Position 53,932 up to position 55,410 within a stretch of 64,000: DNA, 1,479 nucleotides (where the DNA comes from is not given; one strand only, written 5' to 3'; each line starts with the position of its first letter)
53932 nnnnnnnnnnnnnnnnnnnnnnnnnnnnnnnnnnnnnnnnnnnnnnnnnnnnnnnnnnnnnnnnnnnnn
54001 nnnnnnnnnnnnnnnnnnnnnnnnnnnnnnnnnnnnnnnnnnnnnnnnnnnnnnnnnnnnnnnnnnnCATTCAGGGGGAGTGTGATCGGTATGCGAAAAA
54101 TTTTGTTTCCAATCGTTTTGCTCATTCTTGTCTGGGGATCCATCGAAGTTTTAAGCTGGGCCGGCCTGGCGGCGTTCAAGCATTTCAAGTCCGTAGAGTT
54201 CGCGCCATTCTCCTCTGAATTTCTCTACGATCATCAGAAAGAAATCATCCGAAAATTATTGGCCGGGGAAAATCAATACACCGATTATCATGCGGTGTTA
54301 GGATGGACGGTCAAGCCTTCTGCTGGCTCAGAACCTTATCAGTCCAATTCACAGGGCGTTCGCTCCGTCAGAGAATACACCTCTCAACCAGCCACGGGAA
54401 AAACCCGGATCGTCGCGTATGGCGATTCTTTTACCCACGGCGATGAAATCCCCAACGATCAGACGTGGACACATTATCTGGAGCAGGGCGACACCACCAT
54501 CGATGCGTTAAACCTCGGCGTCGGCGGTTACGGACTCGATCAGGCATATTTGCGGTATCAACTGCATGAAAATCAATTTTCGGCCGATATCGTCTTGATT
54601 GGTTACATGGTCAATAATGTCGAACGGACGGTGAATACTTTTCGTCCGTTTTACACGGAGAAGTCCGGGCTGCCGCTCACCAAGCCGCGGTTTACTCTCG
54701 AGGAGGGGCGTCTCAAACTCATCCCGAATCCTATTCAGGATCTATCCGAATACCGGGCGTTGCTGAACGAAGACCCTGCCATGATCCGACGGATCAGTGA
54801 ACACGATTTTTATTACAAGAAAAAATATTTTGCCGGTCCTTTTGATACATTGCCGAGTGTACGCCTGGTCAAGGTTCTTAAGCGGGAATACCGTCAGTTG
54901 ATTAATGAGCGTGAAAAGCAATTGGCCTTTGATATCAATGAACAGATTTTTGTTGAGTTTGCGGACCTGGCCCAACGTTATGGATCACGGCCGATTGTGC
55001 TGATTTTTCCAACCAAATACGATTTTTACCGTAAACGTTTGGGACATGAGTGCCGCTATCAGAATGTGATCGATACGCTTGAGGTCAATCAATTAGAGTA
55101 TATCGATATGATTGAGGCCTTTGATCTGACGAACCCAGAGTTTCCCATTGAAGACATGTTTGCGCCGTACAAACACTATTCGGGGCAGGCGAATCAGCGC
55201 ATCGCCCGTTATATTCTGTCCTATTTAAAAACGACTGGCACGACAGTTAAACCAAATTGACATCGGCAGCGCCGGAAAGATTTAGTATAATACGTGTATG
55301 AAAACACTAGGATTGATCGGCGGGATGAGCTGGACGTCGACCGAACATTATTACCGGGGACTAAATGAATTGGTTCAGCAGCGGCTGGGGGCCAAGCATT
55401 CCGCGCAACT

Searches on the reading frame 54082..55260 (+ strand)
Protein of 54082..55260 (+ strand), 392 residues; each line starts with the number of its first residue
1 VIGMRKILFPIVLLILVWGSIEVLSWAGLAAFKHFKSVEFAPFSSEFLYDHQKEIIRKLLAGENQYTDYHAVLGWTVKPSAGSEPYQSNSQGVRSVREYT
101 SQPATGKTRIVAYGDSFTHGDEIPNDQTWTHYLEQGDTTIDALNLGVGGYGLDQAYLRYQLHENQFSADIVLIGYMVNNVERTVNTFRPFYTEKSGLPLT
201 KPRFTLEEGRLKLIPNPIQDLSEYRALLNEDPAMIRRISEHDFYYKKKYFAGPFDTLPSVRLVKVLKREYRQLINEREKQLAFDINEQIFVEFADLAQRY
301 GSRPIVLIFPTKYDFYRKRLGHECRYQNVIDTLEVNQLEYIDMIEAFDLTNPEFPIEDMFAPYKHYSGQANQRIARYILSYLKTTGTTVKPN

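Call 3: search_protein_families(library=pfam, proteins=[window:54082-55260:+], max_evalue=0.1)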
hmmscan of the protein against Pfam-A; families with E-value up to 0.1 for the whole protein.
window:54082-55260:+ (392 aa): 2 families
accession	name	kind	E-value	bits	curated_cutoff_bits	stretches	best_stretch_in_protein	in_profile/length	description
PF13472.12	Lipase_GDSL_2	-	2.9e-06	28.4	32.9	1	112-298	1-154/178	GDSL-like Lipase/Acylhydrolase family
PF00657.28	Lipase_GDSL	-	0.054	14.1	23.6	0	110-182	1-91/208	GDSL-like Lipase/Acylhydrolase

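Call 4: search_protein_families(library=ncbifam, proteins=[window:54082-55260:+], max_evalue=0.1)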
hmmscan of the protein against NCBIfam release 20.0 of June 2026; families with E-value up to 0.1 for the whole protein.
window:54082-55260:+ (392 aa): 1 family
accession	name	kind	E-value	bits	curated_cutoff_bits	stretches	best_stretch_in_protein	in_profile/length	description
NF047475.1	GDSL_LA_2490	hypoth_equivalog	0.00092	18.6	325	1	86-160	65-138/431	LA_2490 family SGNH/GDSL-type esterase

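Call 21: find_homologous_proteins(query=window:54091-55260:+)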
Query window:54091-55260:+ (389 aa): 624 proteins with E <= 0.001 among 4177 candidates; the best 120 are listed.
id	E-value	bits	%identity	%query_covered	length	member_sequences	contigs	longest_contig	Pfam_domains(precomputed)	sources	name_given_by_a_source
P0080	5.1e-264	893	100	100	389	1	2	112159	PF13472.13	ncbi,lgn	-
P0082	3.7e-129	449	51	95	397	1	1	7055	PF13472.13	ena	-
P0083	2.8e-127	443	52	93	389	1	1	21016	PF13472.13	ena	-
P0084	3.5e-94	334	40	97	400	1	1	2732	PF13472.13,PF00657.29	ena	-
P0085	9.4e-85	303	41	93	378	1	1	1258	PF13472.13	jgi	-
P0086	1.9e-84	302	39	98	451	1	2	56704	PF13472.13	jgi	jgi:hypothetical protein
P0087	2.6e-84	301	37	99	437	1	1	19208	PF13472.13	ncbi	-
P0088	4.2e-84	301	38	99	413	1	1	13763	-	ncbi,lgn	-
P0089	2.6e-83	298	39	99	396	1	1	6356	PF13472.13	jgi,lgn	-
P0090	5.2e-83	297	40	98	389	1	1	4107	-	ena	-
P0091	5.3e-83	297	39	96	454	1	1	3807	PF13472.13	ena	-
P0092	1.6e-82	295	39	97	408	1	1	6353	PF13472.13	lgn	-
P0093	2.9e-82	295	39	98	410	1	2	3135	PF13472.13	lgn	-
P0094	3.1e-82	295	40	98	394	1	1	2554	PF13472.13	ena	-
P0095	5.9e-82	294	39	99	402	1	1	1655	PF13472.13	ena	-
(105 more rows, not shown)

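Call 28: find_related_loci(query=A2, collection=genome_contigs, flank=6000)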
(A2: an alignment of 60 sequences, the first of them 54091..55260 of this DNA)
Query A2 (389 aa) in genome_contigs; peptide patterns used: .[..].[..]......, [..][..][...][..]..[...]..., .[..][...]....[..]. (x = any residue, [..] = any of these).
599 stretches matched a pattern (row limit reached: there are more); 430 encode a relative of the query (tblastn E <= 1e-3); the best 80 are kept; 80 distinct loci.
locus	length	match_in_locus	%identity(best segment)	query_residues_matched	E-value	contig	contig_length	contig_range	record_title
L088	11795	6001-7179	38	2-388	4e-90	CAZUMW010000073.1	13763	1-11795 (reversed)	MAG TPA_asm: uncultured Thermodesulfobacteriota bacterium isolate SRP141376_co4_104 genome assembly, contig: NODE_7523_l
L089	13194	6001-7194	39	1-383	2e-85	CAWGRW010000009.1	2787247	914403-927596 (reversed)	MAG: uncultured bacterium isolate MFD06435.bin.1.47 genome assembly, contig: contig_17617, whole genome shotgun sequence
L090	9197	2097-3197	38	22-385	9e-85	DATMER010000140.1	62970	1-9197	MAG TPA_asm: Thermoanaerobaculia bacterium isolate SMAG_U13441 k141_5346155, whole genome shotgun sequence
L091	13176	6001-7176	37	2-386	2e-84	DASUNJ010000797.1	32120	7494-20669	MAG TPA_asm: Thermoanaerobaculia bacterium isolate SMAG_U1597 k141_832362, whole genome shotgun sequence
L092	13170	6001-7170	39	1-380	1e-84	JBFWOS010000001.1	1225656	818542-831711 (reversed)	MAG: Candidatus Omnitrophota bacterium isolate CA_2019_TPBF_141 NODE_21_length_1225656_cov_49.572922_TPBF, whole genome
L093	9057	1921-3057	38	3-379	3e-84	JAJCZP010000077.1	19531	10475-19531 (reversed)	MAG: Deltaproteobacteria bacterium isolate OFTM125 OFTM125_76, whole genome shotgun sequence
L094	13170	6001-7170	38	1-383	2e-83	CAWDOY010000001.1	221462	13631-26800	MAG: uncultured delta proteobacterium isolate MFD04716.bin.2.301 genome assembly, contig: contig_10329, whole genome sho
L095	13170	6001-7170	37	1-383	7e-83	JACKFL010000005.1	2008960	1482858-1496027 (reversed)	MAG: Candidatus Omnitrophota bacterium isolate HK-STAS-OMNI-4 HK-STAS-OMNI-4_5, whole genome shotgun sequence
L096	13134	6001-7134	39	19-387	2e-82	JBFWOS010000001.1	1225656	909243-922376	MAG: Candidatus Omnitrophota bacterium isolate CA_2019_TPBF_141 NODE_21_length_1225656_cov_49.572922_TPBF, whole genome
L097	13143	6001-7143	38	1-380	1e-81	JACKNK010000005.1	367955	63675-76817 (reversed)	MAG: Gammaproteobacteria bacterium isolate HK-STAS-PROT-142 HK-STAS-PROT-142_5, whole genome shotgun sequence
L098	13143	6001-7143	36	6-381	3e-81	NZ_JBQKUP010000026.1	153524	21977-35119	Nitrospira sp. T9 6587_E_k141_30, whole genome shotgun sequence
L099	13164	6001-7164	36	2-385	4e-81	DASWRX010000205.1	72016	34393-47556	MAG TPA_asm: Thermoanaerobaculia bacterium isolate SMAG_U3534 k141_870597, whole genome shotgun sequence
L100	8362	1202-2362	37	2-386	3e-84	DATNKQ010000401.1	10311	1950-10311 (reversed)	MAG TPA_asm: Thermoanaerobaculia bacterium isolate SMAG_U11429 k141_472940, whole genome shotgun sequence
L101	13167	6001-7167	35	2-386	5e-80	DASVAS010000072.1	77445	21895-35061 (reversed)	MAG TPA_asm: Thermoanaerobaculia bacterium isolate SMAG_U1959 k141_1741607, whole genome shotgun sequence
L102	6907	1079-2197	37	9-380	4e-80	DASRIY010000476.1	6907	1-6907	MAG TPA_asm: Candidatus Methylomirabilota bacterium isolate SMAG_U10122 k141_3370685, whole genome shotgun sequence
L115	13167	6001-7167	36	2-386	5e-77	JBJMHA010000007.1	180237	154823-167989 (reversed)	MAG: Thermoanaerobaculia bacterium isolate H1_16_all_fractions_metab_conc_6_69_19 k255_524952, whole genome shotgun sequ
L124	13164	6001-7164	35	2-385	5e-75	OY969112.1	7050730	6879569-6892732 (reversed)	MAG: uncultured Acidobacteriota bacterium isolate MFD04212.bin.1.16 genome assembly, chromosome: 1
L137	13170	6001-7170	34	8-380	8e-72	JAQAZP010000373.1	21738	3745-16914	MAG: Acidobacteriota bacterium isolate MAG_302_bin-08 302_bin-08_ctg-373, whole genome shotgun sequence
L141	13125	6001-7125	35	8-380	1e-70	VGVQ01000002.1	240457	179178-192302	MAG: Gemmatimonadetes bacterium isolate K_Offshore_80m_m1_181 K_Offshore_80m_m1_181_Ga0194132_10000022, whole genome sho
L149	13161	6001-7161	34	2-385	1e-67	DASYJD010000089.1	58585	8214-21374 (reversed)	MAG TPA_asm: Thermoanaerobaculia bacterium isolate SMAG_U4286 k141_519950, whole genome shotgun sequence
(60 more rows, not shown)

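Call 34: predict_structure(alignment_id=A2)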
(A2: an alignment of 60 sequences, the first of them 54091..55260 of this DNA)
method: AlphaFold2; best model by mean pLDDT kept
length: 389 residues; sequences in the alignment: 60
mean_pLDDT: 94.4   pTM: 0.91
mean pLDDT of the five models: 94.4, 93.8, 93.5, 92.6, 92.2
residues with pLDDT >= 90: 342; 70-90: 41; 50-70: 5; < 50: 1
segments of 3 or more residues with pLDDT < 50: none
pLDDT, mean of each block of 10 residues (from residue 1): 90 98 98 94 87 98 97 96 96 97 97 96 98 98 96 96 96 89 92 95 96 98 96 94 91 97 92 89 97 97 97 95 96 98 90 88 96 98 71
secondary structure, 60 per line:
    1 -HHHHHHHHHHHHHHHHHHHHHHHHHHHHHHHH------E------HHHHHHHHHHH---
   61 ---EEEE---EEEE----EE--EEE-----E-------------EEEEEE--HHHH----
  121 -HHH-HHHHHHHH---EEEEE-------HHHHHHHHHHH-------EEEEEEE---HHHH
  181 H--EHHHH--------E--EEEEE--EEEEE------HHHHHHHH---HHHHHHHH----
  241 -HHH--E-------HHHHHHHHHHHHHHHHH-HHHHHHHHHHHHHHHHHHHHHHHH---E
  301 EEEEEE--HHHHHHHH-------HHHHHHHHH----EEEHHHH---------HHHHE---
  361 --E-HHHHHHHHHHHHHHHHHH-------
elements in order: H2-33 H47-57 E64-67 E71-74 E83-85 E105-110 H113-116 H126-133 E137-141 H149-159 E167-173 H177-181 H185-188 E200-204 E207-211 H218-225 H229-236 H255-271 H273-296 E300-306 H309-316 H324-332 E337-339 H340-343 H353-356 H365-382

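Call 37: search_protein_families(library=pfam, proteins=[L124:9609-10703:+, L115:7768-8811:+, L090:5526-6497:-, L149:3056-3805:-, L137:4385-5848:+, L141:9781-11580:+], max_evalue=0.01)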
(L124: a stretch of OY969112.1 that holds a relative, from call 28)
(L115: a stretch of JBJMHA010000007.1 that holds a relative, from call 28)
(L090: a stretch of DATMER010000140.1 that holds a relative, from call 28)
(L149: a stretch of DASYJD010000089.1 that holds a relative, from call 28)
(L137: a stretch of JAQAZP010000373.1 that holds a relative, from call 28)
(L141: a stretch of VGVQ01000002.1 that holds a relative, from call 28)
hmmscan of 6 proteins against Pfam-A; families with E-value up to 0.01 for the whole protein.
L124:9609-10703:+ (364 aa): 0 families

L115:7768-8811:+ (347 aa): 1 family
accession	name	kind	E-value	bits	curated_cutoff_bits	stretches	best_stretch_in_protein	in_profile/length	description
PF02517.21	Rce1-like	-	1.4e-20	73.8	22.4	1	173-264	4-92/93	Type II CAAX prenyl endopeptidase Rce1-like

L090:5526-6497:- (323 aa): 3 families
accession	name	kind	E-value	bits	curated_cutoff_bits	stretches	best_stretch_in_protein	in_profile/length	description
PF00107.32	ADH_zinc_N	-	2.5e-23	82.9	31.8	1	149-266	1-119/129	Zinc-binding dehydrogenase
PF13602.12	ADH_zinc_N_2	-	1.1e-18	68.9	27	1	198-320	16-134/134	Zinc-binding dehydrogenase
PF08240.17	ADH_N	-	7.8e-13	49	23.5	1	26-108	1-104/104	Alcohol dehydrogenase GroES-like domain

L149:3056-3805:- (249 aa): 1 family
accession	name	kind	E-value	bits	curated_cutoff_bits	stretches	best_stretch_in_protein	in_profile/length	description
PF03006.26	HlyIII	-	2.1e-44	152.3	26.2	1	41-237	2-224/224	Haemolysin-III related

L137:4385-5848:+ (487 aa): 2 families
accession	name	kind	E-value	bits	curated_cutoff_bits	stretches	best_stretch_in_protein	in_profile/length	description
PF04055.27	Radical_SAM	-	9e-18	65.4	29.5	1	216-375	4-165/166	Radical SAM superfamily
PF02310.24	B12-binding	-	1.2e-10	41.7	32.1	1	18-140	8-118/121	B12 binding domain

L141:9781-11580:+ (599 aa): 4 families
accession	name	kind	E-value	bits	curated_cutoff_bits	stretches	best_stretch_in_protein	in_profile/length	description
PF00441.29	Acyl-CoA_dh_1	-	3.2e-32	112.2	22.4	1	444-576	1-133/150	Acyl-CoA dehydrogenase, C-terminal domain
PF02771.21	Acyl-CoA_dh_N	-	5.6e-22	78.7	22.9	1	222-328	5-113/113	Acyl-CoA dehydrogenase, N-terminal domain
PF02770.24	Acyl-CoA_dh_M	-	4.7e-19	68.8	33.3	1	333-431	1-96/97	Acyl-CoA dehydrogenase, middle domain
PF08028.16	Acyl-CoA_dh_2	-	3e-13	50.7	22.7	1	461-572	3-124/134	Acyl-CoA dehydrogenase, C-terminal domain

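Call 46: find_encoding_contigs(protein=P0083, flank=8000, max_places=2)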
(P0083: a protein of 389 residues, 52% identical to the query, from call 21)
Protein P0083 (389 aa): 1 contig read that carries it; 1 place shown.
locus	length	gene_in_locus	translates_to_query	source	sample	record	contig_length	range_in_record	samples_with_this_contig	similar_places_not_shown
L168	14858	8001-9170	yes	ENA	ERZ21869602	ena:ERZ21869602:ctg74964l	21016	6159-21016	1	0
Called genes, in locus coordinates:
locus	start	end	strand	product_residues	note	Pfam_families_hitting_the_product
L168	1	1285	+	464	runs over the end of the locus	PF00206:Lyase_1, PF10415:FumaraseC_C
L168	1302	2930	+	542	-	PF00578:AhpC-TSA, PF08534:Redoxin, PF13905:Thioredoxin_8, PF25021:TEN_NHL (faint), PF01436:NHL (weak)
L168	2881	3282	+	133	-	-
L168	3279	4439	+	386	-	-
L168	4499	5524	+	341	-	PF02366:PMT, PF13231:PMT_2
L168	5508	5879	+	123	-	-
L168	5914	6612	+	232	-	-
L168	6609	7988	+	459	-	-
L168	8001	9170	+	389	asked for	PF13472:Lipase_GDSL_2 (faint)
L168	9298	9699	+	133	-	PF07238:PilZ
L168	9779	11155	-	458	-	PF02233:PNTB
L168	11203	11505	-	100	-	PF12769:PNTB_4TM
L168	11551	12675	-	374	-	PF05222:AlaDh_PNT_N, PF01262:AlaDh_PNT_C, PF02826:2-Hacid_dh_C (faint)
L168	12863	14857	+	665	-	?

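Call 47: find_encoding_contigs(protein=P0082, flank=8000, max_places=2)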
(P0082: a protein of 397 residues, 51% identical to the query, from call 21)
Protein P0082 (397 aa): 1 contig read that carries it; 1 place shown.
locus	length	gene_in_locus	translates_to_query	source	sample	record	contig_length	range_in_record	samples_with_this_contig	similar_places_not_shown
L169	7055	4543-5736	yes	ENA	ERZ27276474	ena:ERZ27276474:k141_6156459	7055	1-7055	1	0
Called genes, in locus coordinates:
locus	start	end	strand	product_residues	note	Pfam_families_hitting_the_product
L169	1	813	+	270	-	?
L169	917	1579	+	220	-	PF01135:PCMT, PF00398:RrnaAD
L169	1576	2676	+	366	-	PF04055:Radical_SAM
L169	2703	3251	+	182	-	PF00578:AhpC-TSA, PF08534:Redoxin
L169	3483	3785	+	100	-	-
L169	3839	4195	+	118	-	-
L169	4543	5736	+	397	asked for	PF13472:Lipase_GDSL_2 (weak)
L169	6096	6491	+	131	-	PF08327:AHSA1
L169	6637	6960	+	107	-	-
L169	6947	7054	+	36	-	?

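Call 58: search_solved_structures(query=A2, max_evalue=10)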
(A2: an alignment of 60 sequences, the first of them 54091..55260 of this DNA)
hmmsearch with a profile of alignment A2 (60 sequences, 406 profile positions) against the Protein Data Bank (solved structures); distinct sequences matched with E-value up to 10: 8.
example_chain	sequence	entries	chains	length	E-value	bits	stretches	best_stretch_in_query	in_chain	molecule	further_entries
4rsh_A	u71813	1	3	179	0.00064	21.6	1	106-172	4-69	Lipolytic protein G-D-S-L family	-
7bxd_A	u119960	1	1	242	0.0036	19.2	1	105-148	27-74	GDSL-like protein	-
4rw0_A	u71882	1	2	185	0.038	15.8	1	105-146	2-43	Lipolytic protein G-D-S-L family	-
4o8v_A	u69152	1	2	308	0.24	13.2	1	296-396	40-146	Alginate biosynthesis protein AlgJ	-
9cc5_A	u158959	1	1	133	0.35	12.6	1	310-397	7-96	Amylin-NHO-22 Binder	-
6cpt_A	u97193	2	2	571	0.4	12.4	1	297-344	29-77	Phosphodiesterase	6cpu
9ift_A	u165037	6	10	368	0.54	12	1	82-123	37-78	FSP1 (tetrapod ancestor)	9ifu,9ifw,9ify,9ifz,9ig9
9qrt_A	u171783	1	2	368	0.54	12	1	82-123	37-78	FSP1 (tetrapod ancestor; L323A mutant) bound to FAD and NAD+ and compound 2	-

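Call 73: search_protein_families(library=pfam, proteins=[L168:3279-4439:+, L168:6609-7988:+, L168:5914-6612:+], max_evalue=0.01)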
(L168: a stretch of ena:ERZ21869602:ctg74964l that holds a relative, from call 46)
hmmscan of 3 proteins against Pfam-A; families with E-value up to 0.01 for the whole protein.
L168:3279-4439:+ (386 aa): 0 families

L168:6609-7988:+ (459 aa): 0 families

L168:5914-6612:+ (232 aa): 0 families
